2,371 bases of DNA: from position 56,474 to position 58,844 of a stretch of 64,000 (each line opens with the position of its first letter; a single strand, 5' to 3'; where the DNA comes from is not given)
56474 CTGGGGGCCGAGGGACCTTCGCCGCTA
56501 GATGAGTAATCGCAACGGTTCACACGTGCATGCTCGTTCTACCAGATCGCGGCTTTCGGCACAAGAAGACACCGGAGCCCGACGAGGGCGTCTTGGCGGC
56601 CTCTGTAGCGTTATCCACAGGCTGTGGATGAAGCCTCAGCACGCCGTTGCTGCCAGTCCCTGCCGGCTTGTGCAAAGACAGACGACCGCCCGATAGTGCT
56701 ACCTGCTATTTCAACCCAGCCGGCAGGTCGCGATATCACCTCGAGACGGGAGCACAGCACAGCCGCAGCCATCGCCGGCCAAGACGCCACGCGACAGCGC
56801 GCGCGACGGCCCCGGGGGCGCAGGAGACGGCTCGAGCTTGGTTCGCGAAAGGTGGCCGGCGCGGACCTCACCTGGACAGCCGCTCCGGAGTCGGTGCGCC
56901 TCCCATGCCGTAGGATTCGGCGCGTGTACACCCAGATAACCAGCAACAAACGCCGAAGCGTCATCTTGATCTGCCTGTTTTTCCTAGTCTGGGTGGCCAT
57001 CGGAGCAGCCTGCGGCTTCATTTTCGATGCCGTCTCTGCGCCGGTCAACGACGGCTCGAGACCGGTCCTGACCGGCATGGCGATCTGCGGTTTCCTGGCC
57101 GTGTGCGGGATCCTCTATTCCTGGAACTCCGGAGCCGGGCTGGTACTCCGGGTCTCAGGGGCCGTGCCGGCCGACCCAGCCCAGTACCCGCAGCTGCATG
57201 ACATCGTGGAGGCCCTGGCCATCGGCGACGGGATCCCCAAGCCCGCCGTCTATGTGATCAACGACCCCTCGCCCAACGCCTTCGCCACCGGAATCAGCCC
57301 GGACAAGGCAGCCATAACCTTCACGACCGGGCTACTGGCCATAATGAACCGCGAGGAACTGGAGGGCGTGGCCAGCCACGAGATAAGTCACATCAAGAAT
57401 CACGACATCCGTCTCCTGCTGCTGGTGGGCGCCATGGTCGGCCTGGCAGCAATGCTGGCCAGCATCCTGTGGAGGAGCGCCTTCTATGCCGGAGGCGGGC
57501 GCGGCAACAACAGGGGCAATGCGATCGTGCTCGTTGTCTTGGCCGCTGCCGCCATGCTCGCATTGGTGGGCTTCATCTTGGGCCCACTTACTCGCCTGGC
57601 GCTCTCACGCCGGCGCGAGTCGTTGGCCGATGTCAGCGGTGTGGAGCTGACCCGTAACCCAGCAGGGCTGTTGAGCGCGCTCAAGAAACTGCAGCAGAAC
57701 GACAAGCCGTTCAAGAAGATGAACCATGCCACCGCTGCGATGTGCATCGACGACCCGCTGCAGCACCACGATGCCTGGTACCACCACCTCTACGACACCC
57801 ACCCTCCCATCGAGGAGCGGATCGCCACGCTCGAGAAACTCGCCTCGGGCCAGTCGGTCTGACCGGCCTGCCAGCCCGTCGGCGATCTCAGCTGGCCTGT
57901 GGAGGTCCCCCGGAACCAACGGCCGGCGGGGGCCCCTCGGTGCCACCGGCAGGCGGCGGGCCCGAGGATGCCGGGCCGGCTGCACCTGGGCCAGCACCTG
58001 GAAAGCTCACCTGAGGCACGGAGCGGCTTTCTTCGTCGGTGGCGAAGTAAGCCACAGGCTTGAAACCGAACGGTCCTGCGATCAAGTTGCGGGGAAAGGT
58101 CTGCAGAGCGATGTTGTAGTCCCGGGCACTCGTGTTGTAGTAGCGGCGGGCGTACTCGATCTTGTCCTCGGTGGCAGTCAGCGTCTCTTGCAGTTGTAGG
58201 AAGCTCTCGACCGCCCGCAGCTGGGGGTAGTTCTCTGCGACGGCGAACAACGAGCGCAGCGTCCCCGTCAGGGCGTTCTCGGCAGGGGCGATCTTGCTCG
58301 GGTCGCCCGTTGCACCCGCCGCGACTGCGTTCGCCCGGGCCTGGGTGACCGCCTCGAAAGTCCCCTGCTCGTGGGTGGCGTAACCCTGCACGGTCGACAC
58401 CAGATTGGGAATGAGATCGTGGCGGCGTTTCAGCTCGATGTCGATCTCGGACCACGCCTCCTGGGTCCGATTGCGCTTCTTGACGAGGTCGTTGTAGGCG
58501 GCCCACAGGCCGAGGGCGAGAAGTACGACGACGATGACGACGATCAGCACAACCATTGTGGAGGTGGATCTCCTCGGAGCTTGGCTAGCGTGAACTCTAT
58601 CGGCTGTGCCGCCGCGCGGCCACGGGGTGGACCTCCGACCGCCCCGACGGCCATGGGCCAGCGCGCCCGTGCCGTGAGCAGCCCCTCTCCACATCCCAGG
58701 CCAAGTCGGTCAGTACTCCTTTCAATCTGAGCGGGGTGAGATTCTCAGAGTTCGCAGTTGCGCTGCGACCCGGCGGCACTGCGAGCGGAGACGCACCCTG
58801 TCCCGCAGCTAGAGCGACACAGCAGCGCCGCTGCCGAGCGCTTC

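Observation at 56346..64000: Lower-GC right-hand region groups phospholipid-turnover and envelope-stress genes (M48, LemA, patatin, dead hydrolase, acylation module, lipoprotein)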

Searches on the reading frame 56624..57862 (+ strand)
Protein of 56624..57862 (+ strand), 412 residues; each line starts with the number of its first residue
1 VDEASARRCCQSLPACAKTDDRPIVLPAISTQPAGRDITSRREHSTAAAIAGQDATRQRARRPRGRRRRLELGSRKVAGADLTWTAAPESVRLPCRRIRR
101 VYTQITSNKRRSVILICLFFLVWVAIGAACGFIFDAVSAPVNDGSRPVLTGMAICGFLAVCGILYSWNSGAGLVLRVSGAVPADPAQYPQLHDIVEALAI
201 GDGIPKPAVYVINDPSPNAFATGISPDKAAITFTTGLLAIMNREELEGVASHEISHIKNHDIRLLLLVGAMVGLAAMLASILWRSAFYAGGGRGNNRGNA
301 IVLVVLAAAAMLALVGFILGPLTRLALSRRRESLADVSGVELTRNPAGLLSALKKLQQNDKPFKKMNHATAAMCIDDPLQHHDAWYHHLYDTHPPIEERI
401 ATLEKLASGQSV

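Call 7: search_protein_families(library=pfam, proteins=[window:56624-57862:+], max_evalue=0.01)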
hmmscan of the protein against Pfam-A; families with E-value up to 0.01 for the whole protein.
window:56624-57862:+ (412 aa): 1 family
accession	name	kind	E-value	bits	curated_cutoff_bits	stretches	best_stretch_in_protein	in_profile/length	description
PF01435.24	Peptidase_M48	-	4.2e-31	108.7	20.3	1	186-406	2-185/186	Peptidase family M48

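Call 8: search_protein_families(library=ncbifam, proteins=[window:56624-57862:+], max_evalue=0.01)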
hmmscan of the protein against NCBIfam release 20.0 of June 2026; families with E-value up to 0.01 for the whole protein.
window:56624-57862:+ (412 aa): 9 families
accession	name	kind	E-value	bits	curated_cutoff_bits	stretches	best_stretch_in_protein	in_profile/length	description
NF003425.0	PRK04897.1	equivalog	4e-85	285.6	355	1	101-406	2-298/298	zinc metalloprotease HtpX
NF002826.0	PRK03001.1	equivalog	1.4e-51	175.4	369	1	150-408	29-280/285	zinc metalloprotease HtpX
NF002363.0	PRK01345.1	equivalog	1.3e-50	172.3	422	1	150-409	28-281/318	zinc metalloprotease HtpX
NF002839.0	PRK03072.1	equivalog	2.5e-50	171.2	412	1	149-409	32-287/291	zinc metalloprotease HtpX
NF002669.0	PRK02391.1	equivalog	4.6e-48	163.9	341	1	165-407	53-292/298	zinc metalloprotease HtpX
NF002775.0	PRK02870.1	equivalog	1.1e-36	126.8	285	1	182-404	108-334/338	zinc metalloprotease HtpX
NF003965.0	PRK05457.1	equivalog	2.7e-33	115.6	245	1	189-405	77-283/285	protease HtpX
NF002322.0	PRK01265.1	equivalog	1.5e-29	103.5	275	1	174-362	69-253/325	zinc metalloprotease HtpX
NF052399.1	M48_lipo_LoiP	exception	0.00083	18.9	365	1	202-258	80-134/247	metalloprotease LoiP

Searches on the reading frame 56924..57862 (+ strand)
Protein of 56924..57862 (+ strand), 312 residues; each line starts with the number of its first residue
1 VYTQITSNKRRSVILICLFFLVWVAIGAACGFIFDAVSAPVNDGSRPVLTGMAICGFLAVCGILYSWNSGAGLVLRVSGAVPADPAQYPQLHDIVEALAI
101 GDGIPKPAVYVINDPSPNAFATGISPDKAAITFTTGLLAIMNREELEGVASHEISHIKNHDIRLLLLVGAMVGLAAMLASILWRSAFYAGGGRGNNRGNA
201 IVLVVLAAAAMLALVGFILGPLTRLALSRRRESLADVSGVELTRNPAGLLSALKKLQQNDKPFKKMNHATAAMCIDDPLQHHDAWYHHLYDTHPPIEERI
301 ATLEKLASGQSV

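Call 70: find_homologous_proteins(query=window:56924-57862:+, max_evalue=1e-30)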
Query window:56924-57862:+ (312 aa): 4296 proteins with E <= 1e-30 among 8000 candidates; the best 120 are listed.
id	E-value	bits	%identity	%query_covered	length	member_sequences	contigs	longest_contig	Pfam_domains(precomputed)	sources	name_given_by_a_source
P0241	3.7e-194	662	95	100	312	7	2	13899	PF01435.25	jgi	jgi:heat shock protein HtpX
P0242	3.2e-175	600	85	100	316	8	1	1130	PF01435.25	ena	-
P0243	4.3e-174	596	84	100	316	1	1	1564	PF01435.25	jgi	jgi:heat shock protein HtpX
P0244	4.9e-172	589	83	100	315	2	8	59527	PF01435.25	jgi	jgi:heat shock protein HtpX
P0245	9.4e-168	575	80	100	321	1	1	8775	PF01435.25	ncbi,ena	-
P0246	6.5e-167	573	80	100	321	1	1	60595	PF01435.25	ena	-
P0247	7.3e-167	572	82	100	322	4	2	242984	PF01435.25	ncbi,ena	-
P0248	2.4e-166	571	81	100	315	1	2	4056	PF01435.25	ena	-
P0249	4.7e-166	570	80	100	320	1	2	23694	PF01435.25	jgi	jgi:heat shock protein HtpX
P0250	6.1e-166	569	81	100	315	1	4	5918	PF01435.25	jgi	-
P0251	1.0e-165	569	80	100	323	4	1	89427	PF01435.25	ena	-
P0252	1.4e-165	568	81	100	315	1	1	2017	PF01435.25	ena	-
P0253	1.5e-165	568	79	100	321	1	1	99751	PF01435.25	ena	-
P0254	1.5e-165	568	79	100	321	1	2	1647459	PF01435.25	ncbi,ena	-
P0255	5.2e-165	566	80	100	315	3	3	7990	PF01435.25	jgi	jgi:heat shock protein HtpX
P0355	5.6e-158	543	77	100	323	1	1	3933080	PF01435.25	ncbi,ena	-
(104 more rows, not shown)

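Call 71: find_encoding_contigs(protein=P0254, flank=7000, max_places=1)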
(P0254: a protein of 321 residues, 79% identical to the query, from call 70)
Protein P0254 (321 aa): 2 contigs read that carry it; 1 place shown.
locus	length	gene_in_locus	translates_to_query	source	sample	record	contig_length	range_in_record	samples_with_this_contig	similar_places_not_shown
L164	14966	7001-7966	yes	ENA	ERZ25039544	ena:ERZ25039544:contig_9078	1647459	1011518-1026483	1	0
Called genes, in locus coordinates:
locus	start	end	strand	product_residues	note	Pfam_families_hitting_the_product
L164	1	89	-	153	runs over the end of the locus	-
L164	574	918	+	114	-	-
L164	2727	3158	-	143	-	PF02371:Transposase_20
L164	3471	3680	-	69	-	-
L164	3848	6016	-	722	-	PF01564:Spermine_synth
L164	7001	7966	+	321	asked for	PF01435:Peptidase_M48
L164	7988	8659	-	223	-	PF04011:LemA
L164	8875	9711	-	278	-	-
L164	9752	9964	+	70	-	PF13683:rve_3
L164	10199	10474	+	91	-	PF11746:DUF3303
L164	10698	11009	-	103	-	PF07883:Cupin_2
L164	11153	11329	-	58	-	-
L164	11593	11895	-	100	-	-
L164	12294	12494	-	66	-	PF13333:rve_2 (weak), PF13683:rve_3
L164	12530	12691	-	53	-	-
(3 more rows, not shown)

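Call 72: find_encoding_contigs(protein=P0355, flank=7000, max_places=1)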
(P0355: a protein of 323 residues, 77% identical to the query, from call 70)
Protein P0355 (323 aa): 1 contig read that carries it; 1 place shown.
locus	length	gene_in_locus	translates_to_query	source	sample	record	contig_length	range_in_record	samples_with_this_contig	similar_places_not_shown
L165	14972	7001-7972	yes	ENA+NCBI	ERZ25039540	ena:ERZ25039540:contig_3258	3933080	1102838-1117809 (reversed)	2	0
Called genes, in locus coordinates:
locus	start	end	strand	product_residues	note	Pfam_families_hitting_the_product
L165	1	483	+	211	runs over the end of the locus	PF14312:FG-GAP_2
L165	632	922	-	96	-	-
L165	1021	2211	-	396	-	PF01566:Nramp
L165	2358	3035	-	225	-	PF01325:Fe_dep_repress, PF04539:Sigma70_r3 (faint), PF12802:MarR_2 (weak), PF09339:HTH_IclR (faint), PF12840:HTH_20 (weak), PF02742:Fe_dep_repr_C, PF04023:FeoA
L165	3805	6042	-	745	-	PF25390:WD40_RLD, PF00415:RCC1, PF13540:RCC1_2, PF00415:RCC1, PF13540:RCC1_2 (weak), PF25390:WD40_RLD, PF13540:RCC1_2, PF05345:He_PIG, +2 more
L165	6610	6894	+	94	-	-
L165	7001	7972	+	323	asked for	PF01435:Peptidase_M48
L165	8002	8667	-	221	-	PF04011:LemA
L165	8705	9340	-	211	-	PF08044:DUF1707 (faint)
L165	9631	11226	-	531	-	PF07690:MFS_1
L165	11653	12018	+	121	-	-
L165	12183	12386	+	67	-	PF00313:CSD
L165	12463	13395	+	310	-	PF00487:FA_desaturase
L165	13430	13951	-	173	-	PF12802:MarR_2, PF01047:MarR (weak)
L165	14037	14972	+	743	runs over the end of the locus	PF03176:MMPL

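Call 81: search_protein_families(library=padloc, proteins=[window:56924-57862:+], max_evalue=0.001)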
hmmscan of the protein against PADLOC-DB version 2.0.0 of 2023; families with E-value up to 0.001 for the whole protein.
window:56924-57862:+ (312 aa): 0 families

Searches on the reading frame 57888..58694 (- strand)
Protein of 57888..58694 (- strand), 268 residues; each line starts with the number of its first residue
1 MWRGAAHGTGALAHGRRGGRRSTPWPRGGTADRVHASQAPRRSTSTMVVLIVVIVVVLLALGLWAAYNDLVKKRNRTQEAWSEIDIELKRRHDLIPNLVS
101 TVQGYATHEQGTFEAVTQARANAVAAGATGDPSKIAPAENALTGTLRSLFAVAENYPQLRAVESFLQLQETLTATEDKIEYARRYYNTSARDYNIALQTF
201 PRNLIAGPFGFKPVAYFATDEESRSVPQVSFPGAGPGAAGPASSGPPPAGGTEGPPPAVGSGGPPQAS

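Call 7: search_protein_families(library=pfam, proteins=[window:57888-58694:-], max_evalue=0.01)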
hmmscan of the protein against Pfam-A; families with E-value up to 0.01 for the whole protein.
window:57888-58694:- (268 aa): 1 family
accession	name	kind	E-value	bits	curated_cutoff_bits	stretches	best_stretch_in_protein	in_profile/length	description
PF04011.17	LemA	-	9.5e-56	188.2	26.2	1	80-231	1-149/149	LemA family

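Call 8: search_protein_families(library=ncbifam, proteins=[window:57888-58694:-], max_evalue=0.01)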
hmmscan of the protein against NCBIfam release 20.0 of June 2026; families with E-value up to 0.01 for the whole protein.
window:57888-58694:- (268 aa): 1 family
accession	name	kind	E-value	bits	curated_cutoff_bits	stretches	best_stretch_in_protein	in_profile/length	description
NF040966.1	MamQ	equivalog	5.3e-27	94.7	250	2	141-229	111-202/221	magnetosome protein MamQ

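Call 81: search_protein_families(library=padloc, proteins=[window:57888-58556:-], max_evalue=0.001)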
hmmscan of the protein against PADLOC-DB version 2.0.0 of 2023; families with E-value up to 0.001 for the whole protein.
window:57888-58556:- (222 aa): 0 families
